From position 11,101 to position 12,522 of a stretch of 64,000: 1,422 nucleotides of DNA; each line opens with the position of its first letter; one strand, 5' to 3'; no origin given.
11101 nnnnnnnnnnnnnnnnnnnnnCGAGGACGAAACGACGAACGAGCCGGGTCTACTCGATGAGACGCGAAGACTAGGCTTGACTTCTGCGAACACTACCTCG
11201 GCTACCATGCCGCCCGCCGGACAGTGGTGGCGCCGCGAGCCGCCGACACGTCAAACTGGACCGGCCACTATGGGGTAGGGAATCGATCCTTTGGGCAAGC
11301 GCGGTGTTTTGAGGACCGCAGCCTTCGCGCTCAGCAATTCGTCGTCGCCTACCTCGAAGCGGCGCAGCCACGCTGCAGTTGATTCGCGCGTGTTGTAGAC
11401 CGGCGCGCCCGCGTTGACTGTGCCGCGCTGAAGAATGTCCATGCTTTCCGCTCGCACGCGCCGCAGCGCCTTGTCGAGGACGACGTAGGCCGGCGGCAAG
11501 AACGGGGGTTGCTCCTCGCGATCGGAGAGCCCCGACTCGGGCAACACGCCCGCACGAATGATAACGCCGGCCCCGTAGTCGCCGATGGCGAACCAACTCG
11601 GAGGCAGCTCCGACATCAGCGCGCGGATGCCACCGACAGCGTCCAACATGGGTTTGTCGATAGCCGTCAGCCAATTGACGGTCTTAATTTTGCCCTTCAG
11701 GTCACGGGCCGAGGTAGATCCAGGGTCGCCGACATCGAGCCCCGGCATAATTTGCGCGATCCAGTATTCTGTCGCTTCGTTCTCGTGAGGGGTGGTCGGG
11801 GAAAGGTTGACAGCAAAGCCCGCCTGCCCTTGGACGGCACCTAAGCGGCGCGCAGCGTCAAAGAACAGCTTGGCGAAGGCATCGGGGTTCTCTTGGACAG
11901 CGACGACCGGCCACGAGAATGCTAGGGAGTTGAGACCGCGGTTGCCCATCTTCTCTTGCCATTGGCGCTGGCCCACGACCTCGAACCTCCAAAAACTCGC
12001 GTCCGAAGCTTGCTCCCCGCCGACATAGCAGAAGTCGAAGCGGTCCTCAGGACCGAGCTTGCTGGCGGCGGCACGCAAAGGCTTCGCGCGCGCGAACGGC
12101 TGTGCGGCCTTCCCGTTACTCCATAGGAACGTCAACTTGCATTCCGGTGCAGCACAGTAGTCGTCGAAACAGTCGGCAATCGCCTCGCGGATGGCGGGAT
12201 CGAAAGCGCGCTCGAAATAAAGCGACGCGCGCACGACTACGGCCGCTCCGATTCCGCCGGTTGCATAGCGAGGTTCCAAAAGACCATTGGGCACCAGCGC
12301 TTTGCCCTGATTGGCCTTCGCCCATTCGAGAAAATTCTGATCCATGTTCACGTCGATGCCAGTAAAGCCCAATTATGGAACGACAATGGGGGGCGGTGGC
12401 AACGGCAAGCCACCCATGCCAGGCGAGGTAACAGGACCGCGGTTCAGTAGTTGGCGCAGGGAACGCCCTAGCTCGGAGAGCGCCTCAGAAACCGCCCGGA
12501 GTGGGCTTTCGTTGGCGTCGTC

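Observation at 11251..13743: Prophage-borne T6SS-type effector cassette: PAAR protein, PD-(D/E)XK nuclease toxin, immunity protein, with a possible SOS box upstream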

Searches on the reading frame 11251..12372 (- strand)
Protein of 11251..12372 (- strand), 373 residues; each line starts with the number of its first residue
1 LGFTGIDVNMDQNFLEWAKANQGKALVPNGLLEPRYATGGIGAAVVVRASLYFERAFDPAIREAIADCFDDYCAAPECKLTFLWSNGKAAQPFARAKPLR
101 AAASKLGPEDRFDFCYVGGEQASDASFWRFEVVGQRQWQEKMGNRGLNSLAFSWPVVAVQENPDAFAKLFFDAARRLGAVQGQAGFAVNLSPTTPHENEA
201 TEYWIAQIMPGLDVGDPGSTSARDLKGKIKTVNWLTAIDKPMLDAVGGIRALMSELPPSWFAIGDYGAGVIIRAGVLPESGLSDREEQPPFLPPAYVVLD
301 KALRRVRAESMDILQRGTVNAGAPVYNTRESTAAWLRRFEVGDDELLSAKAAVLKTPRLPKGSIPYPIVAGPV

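Call 3: search_protein_families(library=pfam, proteins=[window:11251-12372:-], max_evalue=1)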
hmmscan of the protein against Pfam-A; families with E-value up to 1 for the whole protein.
window:11251-12372:- (373 aa): 1 family
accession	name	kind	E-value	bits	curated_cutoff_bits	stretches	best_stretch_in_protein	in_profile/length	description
PF11876.13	TsiV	-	3.3e-64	217.3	25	1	64-339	1-271/271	Type VI immunity for VRR-NUC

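Call 4: search_protein_families(library=ncbifam, proteins=[window:11251-12372:-], max_evalue=1)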
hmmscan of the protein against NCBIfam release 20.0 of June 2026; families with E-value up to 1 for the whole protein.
window:11251-12372:- (373 aa): 0 families

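Call 18: search_solved_structures(query=window:11251-12345:-, max_evalue=1, show_alignments=1)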
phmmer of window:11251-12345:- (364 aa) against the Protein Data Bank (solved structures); distinct sequences matched with E-value up to 1: 4.
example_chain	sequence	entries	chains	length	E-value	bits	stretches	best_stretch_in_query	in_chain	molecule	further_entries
7drg_A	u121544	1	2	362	4.2e-59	203.8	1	28-337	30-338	PA0821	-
5x0x_O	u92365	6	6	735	0.13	14.6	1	272-349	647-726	Transcription regulatory protein SNF2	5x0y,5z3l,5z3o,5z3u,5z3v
7egm_A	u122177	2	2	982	0.18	14.2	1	273-349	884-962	Transcription regulatory protein SNF2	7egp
6uxv_A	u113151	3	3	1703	0.33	13.3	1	273-349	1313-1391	Transcription regulatory protein SNF2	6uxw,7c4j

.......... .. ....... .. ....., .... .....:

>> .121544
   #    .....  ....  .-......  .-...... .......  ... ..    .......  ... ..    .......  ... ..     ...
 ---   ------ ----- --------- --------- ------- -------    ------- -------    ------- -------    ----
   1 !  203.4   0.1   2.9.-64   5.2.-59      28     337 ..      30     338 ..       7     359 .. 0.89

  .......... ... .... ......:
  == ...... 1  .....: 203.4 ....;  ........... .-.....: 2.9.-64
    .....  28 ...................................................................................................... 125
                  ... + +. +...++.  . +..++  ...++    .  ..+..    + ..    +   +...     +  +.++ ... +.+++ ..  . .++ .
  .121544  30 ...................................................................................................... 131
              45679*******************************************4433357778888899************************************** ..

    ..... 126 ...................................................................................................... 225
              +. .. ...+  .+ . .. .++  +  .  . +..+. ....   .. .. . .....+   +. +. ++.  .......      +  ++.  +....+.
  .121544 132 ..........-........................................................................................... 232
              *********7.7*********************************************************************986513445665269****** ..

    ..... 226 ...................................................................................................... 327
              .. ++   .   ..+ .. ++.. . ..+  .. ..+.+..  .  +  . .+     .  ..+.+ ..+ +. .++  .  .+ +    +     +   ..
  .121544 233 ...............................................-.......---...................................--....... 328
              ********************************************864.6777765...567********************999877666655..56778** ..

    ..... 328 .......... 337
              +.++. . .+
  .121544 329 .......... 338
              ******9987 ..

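Call 80: search_protein_families(library=padloc, proteins=[window:11251-12345:-], max_evalue=0.01)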
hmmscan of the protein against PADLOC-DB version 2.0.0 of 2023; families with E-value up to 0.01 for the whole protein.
window:11251-12345:- (364 aa): 3 families
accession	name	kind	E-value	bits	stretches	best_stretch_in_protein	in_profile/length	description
PDLC04512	PDC-M20B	-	6.8e-13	46.4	1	111-281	93-265/302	-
PDLC04513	PDC-M20B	-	3.7e-12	43.9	1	115-330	123-326/328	-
PDLC04514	PDC-M20B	-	3.5e-09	34.5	1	111-298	68-258/282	-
